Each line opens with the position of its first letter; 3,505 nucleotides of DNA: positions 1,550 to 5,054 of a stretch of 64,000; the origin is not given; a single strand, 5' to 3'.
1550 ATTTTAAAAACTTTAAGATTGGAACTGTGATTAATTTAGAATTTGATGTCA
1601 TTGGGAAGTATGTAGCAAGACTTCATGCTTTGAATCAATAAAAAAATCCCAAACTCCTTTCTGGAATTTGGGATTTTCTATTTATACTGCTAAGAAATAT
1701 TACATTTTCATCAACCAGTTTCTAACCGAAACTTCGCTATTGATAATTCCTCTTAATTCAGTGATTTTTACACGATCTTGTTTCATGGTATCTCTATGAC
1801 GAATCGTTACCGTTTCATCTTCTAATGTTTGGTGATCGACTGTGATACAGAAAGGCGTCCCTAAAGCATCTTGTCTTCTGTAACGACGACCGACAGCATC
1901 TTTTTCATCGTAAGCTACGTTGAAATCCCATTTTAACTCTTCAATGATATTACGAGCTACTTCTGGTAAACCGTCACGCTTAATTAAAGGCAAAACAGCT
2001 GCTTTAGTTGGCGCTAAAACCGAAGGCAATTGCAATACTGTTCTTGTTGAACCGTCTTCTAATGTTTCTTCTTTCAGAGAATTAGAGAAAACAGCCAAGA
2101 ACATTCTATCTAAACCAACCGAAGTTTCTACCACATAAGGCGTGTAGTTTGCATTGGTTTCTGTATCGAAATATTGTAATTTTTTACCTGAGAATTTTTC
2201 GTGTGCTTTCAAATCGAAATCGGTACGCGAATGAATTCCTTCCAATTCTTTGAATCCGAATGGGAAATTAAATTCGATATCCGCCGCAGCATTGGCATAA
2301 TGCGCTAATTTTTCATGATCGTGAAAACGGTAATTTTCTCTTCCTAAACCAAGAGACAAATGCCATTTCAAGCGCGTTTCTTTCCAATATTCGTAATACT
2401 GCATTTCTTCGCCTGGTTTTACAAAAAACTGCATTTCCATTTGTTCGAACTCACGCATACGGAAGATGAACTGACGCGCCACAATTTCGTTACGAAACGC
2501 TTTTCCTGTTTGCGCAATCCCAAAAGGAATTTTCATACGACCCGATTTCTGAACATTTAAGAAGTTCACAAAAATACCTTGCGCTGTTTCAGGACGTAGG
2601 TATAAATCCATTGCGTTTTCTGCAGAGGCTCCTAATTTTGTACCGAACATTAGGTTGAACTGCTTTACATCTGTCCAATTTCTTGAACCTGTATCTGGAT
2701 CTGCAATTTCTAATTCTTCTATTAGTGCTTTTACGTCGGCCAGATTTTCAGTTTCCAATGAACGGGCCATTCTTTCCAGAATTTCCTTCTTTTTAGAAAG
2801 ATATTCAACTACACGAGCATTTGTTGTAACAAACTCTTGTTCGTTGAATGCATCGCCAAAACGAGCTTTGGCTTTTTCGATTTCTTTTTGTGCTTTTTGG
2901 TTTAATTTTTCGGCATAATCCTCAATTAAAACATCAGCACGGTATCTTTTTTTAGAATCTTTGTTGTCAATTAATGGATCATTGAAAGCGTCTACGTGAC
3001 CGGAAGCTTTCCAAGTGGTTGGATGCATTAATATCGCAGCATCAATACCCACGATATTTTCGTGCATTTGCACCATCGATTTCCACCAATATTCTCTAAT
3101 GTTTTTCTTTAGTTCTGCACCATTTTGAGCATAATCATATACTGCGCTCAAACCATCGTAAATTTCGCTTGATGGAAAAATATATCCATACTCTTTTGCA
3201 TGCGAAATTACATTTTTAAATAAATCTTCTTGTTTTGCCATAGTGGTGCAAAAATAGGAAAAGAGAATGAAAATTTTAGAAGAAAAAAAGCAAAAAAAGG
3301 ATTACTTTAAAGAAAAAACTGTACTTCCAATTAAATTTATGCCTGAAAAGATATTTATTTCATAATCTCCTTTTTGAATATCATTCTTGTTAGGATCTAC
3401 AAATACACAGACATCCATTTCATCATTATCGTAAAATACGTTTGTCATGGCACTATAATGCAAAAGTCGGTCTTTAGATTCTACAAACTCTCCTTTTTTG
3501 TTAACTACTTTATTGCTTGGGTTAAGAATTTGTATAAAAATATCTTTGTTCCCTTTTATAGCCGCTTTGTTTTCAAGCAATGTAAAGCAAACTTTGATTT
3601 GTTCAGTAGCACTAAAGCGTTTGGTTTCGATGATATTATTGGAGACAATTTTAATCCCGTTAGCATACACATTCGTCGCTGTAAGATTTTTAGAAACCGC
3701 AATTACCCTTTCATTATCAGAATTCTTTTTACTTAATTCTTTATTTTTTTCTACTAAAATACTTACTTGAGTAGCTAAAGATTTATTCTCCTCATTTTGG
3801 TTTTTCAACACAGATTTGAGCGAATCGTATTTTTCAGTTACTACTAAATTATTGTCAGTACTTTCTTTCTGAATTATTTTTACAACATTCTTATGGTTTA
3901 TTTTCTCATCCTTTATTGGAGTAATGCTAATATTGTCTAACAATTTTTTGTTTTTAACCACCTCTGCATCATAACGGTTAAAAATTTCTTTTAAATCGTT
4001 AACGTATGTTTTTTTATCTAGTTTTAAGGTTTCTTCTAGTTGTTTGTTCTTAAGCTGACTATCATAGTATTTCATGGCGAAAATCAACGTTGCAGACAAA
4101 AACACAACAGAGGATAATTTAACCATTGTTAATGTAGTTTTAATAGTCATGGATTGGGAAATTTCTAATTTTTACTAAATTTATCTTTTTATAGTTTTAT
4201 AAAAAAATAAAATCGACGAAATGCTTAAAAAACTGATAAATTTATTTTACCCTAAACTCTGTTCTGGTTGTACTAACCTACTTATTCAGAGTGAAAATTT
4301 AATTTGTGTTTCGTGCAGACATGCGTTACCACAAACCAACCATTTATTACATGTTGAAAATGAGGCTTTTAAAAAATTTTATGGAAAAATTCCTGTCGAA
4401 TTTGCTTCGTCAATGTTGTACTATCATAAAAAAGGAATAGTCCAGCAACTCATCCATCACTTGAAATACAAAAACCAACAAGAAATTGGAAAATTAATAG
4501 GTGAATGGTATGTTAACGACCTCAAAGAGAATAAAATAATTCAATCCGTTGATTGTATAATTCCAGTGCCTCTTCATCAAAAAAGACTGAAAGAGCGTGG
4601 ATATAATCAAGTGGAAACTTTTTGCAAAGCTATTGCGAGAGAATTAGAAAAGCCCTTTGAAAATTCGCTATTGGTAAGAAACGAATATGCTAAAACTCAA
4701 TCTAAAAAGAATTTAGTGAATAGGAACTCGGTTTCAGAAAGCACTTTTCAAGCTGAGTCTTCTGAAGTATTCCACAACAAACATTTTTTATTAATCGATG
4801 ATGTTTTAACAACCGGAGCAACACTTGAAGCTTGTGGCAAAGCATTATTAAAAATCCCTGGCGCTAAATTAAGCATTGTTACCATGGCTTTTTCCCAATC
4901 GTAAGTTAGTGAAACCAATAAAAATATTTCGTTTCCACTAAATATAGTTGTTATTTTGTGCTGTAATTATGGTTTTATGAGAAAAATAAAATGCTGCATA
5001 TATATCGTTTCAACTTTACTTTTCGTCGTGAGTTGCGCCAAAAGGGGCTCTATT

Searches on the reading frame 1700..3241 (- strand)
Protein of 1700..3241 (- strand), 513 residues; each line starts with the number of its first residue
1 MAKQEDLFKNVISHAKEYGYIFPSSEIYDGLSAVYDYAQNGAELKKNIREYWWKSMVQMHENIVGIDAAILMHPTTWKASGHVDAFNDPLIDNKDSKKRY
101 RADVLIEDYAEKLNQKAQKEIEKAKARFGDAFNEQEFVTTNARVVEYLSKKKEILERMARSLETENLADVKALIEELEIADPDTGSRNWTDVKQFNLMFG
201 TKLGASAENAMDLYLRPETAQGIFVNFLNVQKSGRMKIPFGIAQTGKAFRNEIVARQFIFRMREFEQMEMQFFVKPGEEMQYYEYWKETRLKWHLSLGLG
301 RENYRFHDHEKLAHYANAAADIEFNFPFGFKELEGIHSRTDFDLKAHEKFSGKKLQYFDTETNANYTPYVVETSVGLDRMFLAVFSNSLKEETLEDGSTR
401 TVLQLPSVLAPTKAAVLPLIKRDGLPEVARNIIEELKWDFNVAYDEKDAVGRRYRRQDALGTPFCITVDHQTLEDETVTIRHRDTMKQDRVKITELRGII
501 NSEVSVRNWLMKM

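Call 52: search_protein_families(library=pfam, proteins=[window:1700-3241:-])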
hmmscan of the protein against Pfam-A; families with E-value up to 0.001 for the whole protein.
window:1700-3241:- (513 aa): 2 families
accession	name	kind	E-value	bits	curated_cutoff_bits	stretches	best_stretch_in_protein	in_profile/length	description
PF03129.25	HGTP_anticodon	-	4e-18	65.8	21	1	413-501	1-92/94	Anticodon binding domain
PF00587.30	tRNA-synt_2b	-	5.6e-13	49.8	29.3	1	207-387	5-178/179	tRNA synthetase class II core domain (G, H, P, S and T)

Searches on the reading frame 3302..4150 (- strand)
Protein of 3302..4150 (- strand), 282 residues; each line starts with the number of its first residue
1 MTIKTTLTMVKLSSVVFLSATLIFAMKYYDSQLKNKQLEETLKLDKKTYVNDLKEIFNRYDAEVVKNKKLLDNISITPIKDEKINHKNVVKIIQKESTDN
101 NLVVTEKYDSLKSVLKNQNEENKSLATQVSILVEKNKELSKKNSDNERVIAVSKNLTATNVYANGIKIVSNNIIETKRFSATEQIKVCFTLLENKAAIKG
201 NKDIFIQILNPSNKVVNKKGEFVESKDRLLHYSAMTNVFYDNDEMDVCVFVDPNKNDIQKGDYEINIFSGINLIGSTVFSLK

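Call 52: search_protein_families(library=pfam, proteins=[window:3302-4150:-])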
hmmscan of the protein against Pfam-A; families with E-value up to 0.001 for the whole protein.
window:3302-4150:- (282 aa): 0 families

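Call 59: search_protein_families(library=ncbifam, proteins=[window:3302-4150:-], max_evalue=0.1)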
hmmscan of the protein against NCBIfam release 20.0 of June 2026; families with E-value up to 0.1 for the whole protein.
window:3302-4150:- (282 aa): 0 families

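Call 61: find_homologous_proteins(query=window:3302-4150:-)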
Query window:3302-4150:- (282 aa): 207 proteins with E <= 0.001 among 1813 candidates; the best 120 are listed.
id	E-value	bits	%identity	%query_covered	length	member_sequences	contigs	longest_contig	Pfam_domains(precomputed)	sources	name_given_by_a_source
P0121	1.5e-168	576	100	100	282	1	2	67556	PF28532.1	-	-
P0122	3.9e-136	470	83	100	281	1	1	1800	PF28532.1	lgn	-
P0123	4.5e-114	398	69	100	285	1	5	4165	PF28532.1,PF28533.1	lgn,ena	-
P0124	1.4e-113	397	69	100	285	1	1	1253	PF28532.1,PF28533.1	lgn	-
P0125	1.4e-113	396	69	100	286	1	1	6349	PF28532.1,PF28533.1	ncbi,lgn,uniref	ncbi:hypothetical protein [Flavobacterium sp.]|uniref:hypothetical protein n=1 Tax=Flavobacterium sp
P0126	3.8e-112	392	67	100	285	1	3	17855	PF28532.1,PF28533.1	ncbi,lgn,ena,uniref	ncbi:hypothetical protein [Flavobacterium sp.]|uniref:hypothetical protein n=1 Tax=Flavobacterium sp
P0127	4.9e-112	391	68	100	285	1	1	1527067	PF28532.1,PF28533.1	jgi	jgi:hypothetical protein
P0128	5.0e-112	391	67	100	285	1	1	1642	PF28532.1,PF28533.1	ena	-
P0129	5.2e-112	391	69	100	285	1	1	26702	PF28532.1,PF28533.1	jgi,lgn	jgi:hypothetical protein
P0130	3.5e-111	389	68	100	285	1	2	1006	PF28532.1,PF28533.1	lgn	-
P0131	2.3e-110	386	67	100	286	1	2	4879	PF28532.1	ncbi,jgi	jgi:hypothetical protein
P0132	2.9e-110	386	66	100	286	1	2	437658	PF28532.1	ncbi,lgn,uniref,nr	ncbi:hypothetical protein SAMN05660845_1656 [Flavobacterium swingsii]|uniref:Uncharacterized protein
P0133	4.5e-110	385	66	100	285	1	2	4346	PF28532.1,PF28533.1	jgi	jgi:hypothetical protein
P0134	6.8e-110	384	66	100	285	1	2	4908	PF28532.1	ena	-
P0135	7.1e-110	384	66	100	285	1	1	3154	PF28532.1,PF28533.1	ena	-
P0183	1.6e-97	344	61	100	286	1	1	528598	PF28532.1,PF28533.1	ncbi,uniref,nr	ncbi:hypothetical protein [Flavobacterium humi]|uniref:Chromosome partitioning protein ParA n=1 Tax=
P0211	9.9e-91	322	58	100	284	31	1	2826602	PF28532.1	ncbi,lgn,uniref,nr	ncbi:hypothetical protein [Flavobacterium psychrophilum]|uniref:hypothetical protein n=1 Tax=Flavoba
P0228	1.9e-89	317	57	100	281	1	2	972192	PF28532.1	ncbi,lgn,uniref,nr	ncbi:hypothetical protein [Flavobacterium terrae]|uniref:Uncharacterized protein n=1 Tax=Flavobacter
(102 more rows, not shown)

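Call 62: find_encoding_contigs(protein=P0211, flank=1500, max_places=1)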
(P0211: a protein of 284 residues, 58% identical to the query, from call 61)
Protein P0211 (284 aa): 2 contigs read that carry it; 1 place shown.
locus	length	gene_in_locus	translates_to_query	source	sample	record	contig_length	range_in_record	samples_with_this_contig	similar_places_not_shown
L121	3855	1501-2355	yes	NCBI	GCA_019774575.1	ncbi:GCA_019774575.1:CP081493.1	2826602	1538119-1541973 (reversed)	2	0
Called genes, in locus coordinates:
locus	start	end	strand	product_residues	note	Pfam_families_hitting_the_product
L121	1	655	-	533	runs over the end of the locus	PF13205:Big_5, PF09912:DUF2141 (faint)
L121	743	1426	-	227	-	PF00156:Pribosyltran (weak)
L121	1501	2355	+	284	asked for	PF28532:DUF8428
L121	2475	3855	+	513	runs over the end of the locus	PF28494:GlyRS_ins_1, PF00587:tRNA-synt_2b, PF03129:HGTP_anticodon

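Call 63: find_encoding_contigs(protein=P0132, flank=1500, max_places=1)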
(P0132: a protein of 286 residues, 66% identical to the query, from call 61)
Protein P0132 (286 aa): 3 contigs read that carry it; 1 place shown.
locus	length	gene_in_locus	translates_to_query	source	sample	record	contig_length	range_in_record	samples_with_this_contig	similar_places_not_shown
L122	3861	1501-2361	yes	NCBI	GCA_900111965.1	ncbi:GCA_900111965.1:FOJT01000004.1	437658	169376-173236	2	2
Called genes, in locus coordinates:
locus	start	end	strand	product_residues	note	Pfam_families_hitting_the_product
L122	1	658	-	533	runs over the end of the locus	PF13205:Big_5, PF09912:DUF2141 (faint)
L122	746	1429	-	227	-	PF00156:Pribosyltran (weak)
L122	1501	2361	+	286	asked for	PF28532:DUF8428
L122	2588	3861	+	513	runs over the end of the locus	PF28494:GlyRS_ins_1, PF00587:tRNA-synt_2b, PF03129:HGTP_anticodon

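Call 64: find_encoding_contigs(protein=P0228, flank=1500, max_places=1)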
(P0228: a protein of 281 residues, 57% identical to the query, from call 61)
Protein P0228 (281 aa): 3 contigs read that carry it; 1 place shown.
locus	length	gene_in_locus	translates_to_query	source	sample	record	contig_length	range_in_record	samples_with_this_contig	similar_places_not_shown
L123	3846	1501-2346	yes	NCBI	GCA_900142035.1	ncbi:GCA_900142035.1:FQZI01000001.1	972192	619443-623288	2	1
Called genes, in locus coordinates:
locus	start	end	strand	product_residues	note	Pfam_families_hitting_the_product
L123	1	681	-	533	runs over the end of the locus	PF13205:Big_5, PF09912:DUF2141 (faint)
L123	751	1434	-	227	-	PF00156:Pribosyltran (weak)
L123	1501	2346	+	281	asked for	PF28532:DUF8428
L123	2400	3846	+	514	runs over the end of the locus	PF28494:GlyRS_ins_1, PF00587:tRNA-synt_2b, PF03129:HGTP_anticodon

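Call 65: find_encoding_contigs(protein=P0183, flank=1500, max_places=1)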
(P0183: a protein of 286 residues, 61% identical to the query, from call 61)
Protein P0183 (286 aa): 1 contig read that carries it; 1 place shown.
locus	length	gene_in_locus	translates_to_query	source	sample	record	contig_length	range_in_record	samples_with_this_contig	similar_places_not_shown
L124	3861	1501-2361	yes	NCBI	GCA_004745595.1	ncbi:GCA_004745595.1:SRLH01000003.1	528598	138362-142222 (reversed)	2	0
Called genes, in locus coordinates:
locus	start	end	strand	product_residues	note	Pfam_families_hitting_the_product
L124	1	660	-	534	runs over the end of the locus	PF13205:Big_5, PF09912:DUF2141 (faint)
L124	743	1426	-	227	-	PF00156:Pribosyltran (weak)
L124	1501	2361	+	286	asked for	PF28533:DUF8429 (faint), PF28532:DUF8428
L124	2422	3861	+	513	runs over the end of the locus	PF28494:GlyRS_ins_1, PF00587:tRNA-synt_2b, PF03129:HGTP_anticodon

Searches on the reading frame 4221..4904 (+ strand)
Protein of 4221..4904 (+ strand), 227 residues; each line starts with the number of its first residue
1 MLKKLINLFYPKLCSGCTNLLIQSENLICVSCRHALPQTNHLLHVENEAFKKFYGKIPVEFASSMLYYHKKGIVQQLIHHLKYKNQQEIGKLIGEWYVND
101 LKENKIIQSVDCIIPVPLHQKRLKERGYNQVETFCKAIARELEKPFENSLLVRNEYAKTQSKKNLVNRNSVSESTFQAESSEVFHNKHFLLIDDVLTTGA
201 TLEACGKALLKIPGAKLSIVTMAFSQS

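Call 59: search_protein_families(library=ncbifam, proteins=[window:4221-4904:+], max_evalue=0.1)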
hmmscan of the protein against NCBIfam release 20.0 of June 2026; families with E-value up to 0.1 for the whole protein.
window:4221-4904:+ (227 aa): 20 families
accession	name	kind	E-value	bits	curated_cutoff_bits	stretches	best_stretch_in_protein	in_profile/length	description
TIGR00201.1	comF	subfamily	1.2e-29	103.6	233.55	1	14-220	1-186/190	ComF family protein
NF008616.0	PRK11595.1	equivalog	3.5e-23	82.3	304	1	13-218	22-219/227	DNA utilization protein GntX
TIGR01203.1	HGPRTase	equivalog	0.00011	22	150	1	134-222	41-121/167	hypoxanthine phosphoribosyltransferase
NF002635.0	PRK02304.1-4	subfamily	0.00067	19.2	146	1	182-217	111-145/188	adenine phosphoribosyltransferase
NF002636.0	PRK02304.1-5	equivalog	0.00079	19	125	1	174-216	105-146/176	adenine phosphoribosyltransferase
NF040646.1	HPT_Archaea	equivalog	0.0013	18.3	200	1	182-216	110-143/184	hypoxanthine/guanine phosphoribosyltransferase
NF005592.0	PRK07322.1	subfamily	0.0033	16.8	143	1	176-222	110-155/180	adenine phosphoribosyltransferase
NF006605.0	PRK09162.1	equivalog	0.0043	16.5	181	1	172-216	84-128/183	hypoxanthine-guanine phosphoribosyltransferase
NF002620.0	PRK02277.1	subfamily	0.0064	16.2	115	1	163-219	119-174/201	orotate phosphoribosyltransferase-like protein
NF004689.0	PRK06031.1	equivalog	0.012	14.8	175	1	183-227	151-194/233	phosphoribosyltransferase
TIGR01090.1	apt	equivalog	0.013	15.6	185.85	1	175-217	98-140/169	adenine phosphoribosyltransferase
NF005537.0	PRK07199.1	subfamily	0.017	14.2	322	1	172-217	197-242/301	ribose-phosphate diphosphokinase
NF003549.0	PRK05205.1-5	equivalog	0.018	14.5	138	1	161-212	73-125/182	bifunctional pyr operon transcriptional regulator/uracil phosphoribosyltransferase PyrR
NF002095.0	PRK00934.1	equivalog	0.02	14.1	296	1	168-219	186-237/287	ribose-phosphate diphosphokinase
NF002632.0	PRK02304.1-1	equivalog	0.024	14.4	243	1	179-214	112-147/183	adenine phosphoribosyltransferase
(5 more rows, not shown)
